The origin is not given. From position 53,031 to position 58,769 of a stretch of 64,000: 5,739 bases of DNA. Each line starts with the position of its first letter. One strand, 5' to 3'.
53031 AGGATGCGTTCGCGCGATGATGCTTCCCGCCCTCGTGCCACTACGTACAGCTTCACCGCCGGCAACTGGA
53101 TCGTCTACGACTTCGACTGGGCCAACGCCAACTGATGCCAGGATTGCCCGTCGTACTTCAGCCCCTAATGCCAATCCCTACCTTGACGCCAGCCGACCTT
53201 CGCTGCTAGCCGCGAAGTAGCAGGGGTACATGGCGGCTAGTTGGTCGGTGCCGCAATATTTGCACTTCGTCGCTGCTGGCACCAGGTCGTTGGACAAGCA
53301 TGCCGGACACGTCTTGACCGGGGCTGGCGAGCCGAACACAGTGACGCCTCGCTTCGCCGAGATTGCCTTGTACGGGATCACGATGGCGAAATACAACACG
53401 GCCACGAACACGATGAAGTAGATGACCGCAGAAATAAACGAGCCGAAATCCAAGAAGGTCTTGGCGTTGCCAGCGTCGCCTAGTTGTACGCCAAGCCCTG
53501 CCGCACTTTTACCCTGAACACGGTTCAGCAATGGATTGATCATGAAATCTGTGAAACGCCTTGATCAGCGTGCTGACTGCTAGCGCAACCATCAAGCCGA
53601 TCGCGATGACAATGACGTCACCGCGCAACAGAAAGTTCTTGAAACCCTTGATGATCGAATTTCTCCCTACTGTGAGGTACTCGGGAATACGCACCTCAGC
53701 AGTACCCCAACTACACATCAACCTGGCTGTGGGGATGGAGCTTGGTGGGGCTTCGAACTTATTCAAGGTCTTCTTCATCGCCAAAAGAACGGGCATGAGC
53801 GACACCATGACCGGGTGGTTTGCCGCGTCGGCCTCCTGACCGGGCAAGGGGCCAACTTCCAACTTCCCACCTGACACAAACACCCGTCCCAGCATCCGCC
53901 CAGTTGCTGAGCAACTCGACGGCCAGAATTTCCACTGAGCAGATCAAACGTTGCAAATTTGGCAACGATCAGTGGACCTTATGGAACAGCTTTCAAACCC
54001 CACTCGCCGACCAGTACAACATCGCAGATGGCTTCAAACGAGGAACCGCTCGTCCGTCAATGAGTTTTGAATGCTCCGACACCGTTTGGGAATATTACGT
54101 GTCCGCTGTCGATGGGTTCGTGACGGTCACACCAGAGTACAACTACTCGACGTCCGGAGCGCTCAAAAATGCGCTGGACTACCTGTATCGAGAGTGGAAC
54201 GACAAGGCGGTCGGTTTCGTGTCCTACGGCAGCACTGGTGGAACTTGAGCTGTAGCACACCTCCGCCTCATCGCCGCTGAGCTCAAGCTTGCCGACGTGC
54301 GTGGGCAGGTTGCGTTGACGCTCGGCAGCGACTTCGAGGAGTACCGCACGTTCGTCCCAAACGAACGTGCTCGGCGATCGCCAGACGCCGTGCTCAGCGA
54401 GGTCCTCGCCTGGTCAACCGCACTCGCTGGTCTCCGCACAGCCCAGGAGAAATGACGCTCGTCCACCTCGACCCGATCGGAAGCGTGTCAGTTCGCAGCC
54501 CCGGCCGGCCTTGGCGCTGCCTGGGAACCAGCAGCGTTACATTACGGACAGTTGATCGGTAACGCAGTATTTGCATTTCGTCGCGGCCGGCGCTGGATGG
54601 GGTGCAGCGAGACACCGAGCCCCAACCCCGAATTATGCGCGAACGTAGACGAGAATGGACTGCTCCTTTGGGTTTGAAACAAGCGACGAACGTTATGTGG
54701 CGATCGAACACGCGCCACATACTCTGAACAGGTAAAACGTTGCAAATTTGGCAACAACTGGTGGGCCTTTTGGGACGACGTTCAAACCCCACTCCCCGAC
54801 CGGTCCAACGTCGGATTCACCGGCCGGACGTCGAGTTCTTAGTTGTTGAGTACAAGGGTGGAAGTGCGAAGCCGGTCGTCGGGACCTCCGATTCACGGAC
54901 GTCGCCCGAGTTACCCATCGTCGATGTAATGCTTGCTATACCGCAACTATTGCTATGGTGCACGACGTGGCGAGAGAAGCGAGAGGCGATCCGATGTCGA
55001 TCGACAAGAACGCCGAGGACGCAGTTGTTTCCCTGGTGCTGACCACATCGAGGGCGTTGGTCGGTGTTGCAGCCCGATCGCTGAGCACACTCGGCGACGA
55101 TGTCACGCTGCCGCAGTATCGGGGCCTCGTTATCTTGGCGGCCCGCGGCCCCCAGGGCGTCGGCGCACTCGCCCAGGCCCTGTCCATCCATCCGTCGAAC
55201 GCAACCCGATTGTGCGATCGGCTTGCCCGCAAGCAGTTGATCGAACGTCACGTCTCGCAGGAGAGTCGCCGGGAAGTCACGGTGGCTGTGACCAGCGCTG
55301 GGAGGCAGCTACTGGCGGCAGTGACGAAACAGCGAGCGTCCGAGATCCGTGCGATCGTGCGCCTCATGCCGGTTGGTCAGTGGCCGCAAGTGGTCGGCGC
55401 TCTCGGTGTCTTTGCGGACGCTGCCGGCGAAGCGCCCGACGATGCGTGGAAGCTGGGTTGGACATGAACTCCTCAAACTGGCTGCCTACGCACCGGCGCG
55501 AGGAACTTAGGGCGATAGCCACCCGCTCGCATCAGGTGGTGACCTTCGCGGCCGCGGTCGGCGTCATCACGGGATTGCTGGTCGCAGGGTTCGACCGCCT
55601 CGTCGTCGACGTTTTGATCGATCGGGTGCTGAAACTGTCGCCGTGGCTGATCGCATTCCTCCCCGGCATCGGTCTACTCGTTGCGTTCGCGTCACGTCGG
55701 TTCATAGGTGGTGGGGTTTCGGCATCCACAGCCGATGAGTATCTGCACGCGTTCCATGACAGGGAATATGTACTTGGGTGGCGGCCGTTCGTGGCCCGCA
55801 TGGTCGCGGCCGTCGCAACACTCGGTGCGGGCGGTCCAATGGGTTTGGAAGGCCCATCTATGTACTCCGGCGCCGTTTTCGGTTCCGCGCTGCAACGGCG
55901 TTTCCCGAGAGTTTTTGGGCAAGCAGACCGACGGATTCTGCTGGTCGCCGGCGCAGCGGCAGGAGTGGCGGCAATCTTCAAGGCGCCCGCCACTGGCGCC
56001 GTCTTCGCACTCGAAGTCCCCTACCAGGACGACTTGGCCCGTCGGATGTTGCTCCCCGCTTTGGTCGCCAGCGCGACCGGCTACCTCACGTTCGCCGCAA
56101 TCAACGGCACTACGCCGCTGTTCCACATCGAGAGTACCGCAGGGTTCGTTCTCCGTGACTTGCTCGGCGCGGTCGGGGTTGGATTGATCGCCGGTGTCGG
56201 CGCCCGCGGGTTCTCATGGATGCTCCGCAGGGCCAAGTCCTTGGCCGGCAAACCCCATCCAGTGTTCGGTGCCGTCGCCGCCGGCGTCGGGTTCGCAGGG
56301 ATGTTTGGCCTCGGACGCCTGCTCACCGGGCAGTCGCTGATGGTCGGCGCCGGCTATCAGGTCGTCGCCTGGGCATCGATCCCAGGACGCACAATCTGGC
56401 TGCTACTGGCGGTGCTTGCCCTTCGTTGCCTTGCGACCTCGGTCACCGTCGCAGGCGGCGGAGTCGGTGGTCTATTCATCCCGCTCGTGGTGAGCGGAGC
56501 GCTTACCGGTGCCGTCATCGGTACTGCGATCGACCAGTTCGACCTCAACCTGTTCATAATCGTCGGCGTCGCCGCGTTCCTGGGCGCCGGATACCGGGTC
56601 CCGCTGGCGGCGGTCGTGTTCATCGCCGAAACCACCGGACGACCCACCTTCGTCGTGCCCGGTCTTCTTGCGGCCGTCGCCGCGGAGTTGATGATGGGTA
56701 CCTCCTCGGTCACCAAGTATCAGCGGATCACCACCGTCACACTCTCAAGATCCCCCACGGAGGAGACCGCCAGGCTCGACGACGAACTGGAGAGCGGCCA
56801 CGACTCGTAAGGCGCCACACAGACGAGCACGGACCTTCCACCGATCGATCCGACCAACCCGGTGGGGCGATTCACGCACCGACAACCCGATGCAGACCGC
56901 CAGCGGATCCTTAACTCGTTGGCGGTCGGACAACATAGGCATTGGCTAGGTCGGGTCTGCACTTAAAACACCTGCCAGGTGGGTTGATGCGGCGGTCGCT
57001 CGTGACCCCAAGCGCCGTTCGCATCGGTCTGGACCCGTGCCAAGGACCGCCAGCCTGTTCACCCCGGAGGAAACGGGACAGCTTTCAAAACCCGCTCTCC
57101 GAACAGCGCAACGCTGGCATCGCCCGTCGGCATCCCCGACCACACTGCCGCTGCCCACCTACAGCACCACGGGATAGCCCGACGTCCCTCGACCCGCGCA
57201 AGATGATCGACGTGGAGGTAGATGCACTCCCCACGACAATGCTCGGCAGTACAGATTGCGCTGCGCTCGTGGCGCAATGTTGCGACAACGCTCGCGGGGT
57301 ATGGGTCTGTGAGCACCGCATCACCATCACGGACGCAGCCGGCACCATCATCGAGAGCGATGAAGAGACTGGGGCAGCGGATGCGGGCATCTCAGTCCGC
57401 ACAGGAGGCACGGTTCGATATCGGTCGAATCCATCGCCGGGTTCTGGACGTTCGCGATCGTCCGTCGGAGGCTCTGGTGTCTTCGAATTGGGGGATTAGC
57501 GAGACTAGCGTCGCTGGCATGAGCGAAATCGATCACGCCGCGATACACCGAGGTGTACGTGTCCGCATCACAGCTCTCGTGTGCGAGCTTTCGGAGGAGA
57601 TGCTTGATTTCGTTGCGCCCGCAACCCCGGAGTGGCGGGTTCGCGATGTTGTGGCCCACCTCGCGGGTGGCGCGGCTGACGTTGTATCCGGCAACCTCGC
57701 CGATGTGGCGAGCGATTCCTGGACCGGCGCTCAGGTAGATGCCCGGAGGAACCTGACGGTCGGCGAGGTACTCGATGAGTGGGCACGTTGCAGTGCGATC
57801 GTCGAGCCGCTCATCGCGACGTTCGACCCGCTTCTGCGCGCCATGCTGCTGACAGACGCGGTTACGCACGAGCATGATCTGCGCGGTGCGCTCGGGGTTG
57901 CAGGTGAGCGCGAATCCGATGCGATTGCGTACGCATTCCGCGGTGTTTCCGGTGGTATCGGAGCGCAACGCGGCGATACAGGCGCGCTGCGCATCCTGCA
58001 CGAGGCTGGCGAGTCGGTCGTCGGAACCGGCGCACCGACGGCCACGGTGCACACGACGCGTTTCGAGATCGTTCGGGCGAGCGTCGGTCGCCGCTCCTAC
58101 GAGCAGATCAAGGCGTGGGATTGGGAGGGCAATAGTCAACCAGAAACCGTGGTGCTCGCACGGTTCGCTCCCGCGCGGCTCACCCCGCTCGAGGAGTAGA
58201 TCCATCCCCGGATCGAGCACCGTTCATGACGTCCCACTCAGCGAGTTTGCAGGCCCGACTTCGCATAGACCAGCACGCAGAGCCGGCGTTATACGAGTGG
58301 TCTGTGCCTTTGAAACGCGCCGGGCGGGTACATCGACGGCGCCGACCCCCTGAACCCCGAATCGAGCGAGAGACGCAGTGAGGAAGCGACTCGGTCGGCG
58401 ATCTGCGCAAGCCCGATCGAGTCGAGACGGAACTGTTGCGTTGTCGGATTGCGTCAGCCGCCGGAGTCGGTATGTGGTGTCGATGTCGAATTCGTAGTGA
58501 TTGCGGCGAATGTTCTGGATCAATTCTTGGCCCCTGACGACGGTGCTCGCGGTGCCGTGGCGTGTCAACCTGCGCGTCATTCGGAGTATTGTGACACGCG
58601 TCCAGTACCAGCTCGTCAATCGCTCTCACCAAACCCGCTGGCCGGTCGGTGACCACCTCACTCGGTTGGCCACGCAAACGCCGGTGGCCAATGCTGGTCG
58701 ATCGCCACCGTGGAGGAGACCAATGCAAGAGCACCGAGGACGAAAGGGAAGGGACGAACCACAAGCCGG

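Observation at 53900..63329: Repeat copies sit at the break points of truncated genes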

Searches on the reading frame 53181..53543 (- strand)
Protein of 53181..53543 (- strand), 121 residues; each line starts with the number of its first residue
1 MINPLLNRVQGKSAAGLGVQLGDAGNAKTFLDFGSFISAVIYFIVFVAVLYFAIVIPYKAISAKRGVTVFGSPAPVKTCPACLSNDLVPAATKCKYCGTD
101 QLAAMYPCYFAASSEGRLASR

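Call 20: search_protein_families(library=pfam, proteins=[window:53181-53543:-], max_evalue=0.01)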
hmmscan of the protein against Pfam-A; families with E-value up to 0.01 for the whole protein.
window:53181-53543:- (121 aa): 1 family
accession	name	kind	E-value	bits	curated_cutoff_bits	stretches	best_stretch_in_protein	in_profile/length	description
PF01741.23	MscL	-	4.6e-06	27.4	27.4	1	1-63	38-97/123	Large-conductance mechanosensitive channel, MscL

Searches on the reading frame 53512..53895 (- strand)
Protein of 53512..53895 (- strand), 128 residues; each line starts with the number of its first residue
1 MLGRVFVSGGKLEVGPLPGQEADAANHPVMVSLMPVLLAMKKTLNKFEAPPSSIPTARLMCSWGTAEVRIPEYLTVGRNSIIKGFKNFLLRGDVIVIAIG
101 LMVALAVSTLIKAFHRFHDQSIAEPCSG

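Call 20: search_protein_families(library=pfam, proteins=[window:53512-53895:-], max_evalue=0.01)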
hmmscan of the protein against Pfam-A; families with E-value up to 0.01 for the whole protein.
window:53512-53895:- (128 aa): 1 family
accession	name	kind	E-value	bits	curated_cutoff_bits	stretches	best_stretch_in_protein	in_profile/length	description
PF01741.23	MscL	-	5.3e-06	27.2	27.4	1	81-114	1-34/123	Large-conductance mechanosensitive channel, MscL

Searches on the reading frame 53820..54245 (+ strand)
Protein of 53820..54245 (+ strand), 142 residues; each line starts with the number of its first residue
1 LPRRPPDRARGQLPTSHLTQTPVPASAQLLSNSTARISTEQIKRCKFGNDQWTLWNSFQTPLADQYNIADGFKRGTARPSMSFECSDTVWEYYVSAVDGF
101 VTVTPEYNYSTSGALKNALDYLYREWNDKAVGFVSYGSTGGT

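Call 20: search_protein_families(library=pfam, proteins=[window:53820-54245:+], max_evalue=0.01)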
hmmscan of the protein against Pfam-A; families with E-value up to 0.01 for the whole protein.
window:53820-54245:+ (142 aa): 1 family
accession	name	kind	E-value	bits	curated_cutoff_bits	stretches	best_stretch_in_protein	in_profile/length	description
PF03358.20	FMN_red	-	7.1e-16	58.6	24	1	93-139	67-117/152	NADPH-dependent FMN reductase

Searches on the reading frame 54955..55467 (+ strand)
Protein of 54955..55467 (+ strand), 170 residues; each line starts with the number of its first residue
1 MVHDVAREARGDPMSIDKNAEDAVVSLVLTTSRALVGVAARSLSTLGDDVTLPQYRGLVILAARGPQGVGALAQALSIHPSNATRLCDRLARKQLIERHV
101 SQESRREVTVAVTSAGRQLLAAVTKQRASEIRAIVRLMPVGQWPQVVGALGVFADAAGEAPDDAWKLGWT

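Call 20: search_protein_families(library=pfam, proteins=[window:54955-55464:+], max_evalue=0.01)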
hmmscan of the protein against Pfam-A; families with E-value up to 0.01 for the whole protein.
window:54955-55464:+ (170 aa): 5 families
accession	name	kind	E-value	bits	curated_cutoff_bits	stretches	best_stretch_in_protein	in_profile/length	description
PF01047.28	MarR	-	2.3e-13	50.3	24.6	1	50-108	1-59/59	MarR family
PF12802.13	MarR_2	-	3e-08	34.1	27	1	49-106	2-60/61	MarR family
PF22381.2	Staph_reg_Sar_Rot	-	0.00082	19.9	27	1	50-121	12-83/85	Transcriptional regulator SarA/Rot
PF09339.16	HTH_IclR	-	0.002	18.3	22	1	62-98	14-50/52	IclR helix-turn-helix domain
PF24409.1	wHTH-PRTase_assc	-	0.0065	16.9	27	0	61-132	6-67/83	wHTH-PRTase associated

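Call 21: find_encoding_contigs(protein=window:54955-55467:+, flank=10000, max_places=10)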
Protein window:54955-55467:+ (170 aa): no gene with exactly this product is on record in the collection.

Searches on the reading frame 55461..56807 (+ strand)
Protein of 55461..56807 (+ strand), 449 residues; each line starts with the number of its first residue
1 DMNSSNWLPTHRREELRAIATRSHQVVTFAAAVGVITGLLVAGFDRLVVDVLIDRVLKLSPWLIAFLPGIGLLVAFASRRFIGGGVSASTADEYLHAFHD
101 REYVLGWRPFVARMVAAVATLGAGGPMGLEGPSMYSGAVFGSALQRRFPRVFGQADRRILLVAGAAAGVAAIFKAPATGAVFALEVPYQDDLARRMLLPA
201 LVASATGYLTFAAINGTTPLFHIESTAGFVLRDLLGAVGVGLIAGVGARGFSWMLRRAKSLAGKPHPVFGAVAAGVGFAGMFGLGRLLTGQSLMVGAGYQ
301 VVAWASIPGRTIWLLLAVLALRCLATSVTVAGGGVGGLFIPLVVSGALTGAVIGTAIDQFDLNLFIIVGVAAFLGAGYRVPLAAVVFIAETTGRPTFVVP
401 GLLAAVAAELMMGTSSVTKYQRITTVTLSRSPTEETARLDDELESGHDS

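Call 20: search_protein_families(library=pfam, proteins=[window:55461-56807:+], max_evalue=0.01)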
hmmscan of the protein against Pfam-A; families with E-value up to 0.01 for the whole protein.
window:55461-56807:+ (449 aa): 1 family
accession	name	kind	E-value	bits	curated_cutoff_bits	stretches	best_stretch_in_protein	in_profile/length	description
PF00654.25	Voltage_CLC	-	8.6e-59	199.9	24.8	1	71-411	2-344/346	Voltage gated chloride channel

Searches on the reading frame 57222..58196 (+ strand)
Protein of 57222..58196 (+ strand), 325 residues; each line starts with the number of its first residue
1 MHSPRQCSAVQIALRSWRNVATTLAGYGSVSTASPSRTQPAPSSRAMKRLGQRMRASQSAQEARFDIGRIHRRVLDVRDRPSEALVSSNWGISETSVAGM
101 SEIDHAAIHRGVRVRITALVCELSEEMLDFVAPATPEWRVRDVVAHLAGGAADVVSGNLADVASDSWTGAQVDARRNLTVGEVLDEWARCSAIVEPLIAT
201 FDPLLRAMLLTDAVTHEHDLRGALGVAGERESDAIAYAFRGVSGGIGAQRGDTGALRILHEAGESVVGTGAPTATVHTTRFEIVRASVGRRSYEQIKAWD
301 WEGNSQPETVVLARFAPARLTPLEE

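Call 20: search_protein_families(library=pfam, proteins=[window:57222-58196:+], max_evalue=0.01)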
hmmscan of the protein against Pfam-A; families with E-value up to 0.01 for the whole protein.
window:57222-58196:+ (325 aa): 1 family
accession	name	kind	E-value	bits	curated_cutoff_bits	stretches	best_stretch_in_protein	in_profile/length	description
PF11716.13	MDMPI_N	-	0.00014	23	24.2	1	113-191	5-93/140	Mycothiol maleylpyruvate isomerase N-terminal domain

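Call 87: search_protein_families(library=ncbifam, proteins=[window:57222-58196:+], max_evalue=1)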
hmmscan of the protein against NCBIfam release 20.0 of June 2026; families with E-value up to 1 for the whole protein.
window:57222-58196:+ (325 aa): 2 families
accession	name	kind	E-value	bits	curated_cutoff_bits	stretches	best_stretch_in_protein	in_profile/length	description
TIGR03083.1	TIGR03083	domain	4.4e-09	37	50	1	116-290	9-202/202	maleylpyruvate isomerase family mycothiol-dependent enzyme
TIGR03086.1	TIGR03086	subfamily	3.6e-07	30.3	83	1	136-254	27-156/180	TIGR03086 family metal-binding protein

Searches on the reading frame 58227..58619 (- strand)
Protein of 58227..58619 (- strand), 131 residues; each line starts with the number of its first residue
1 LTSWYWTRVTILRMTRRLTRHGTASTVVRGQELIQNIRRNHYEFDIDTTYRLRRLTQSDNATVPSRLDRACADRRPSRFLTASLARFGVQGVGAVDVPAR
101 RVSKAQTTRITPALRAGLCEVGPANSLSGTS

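Call 20: search_protein_families(library=pfam, proteins=[window:58227-58619:-], max_evalue=0.01)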
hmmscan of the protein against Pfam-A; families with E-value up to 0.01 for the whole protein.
window:58227-58619:- (131 aa): 0 families

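Call 66: search_protein_families(library=pfam, proteins=[window:58227-58619:-], max_evalue=0.1)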
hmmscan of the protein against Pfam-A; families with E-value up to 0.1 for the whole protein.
seq(131 aa): 0 families

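Call 87: search_protein_families(library=ncbifam, proteins=[window:58227-58619:-], max_evalue=1)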
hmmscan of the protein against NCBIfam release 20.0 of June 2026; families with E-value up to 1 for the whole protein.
seq(131 aa): 1 family
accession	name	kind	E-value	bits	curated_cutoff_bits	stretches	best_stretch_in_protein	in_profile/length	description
TIGR03533.1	L3_gln_methyl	equivalog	0.14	11.5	229.7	1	18-83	21-84/284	50S ribosomal protein L3 N(5)-glutamine methyltransferase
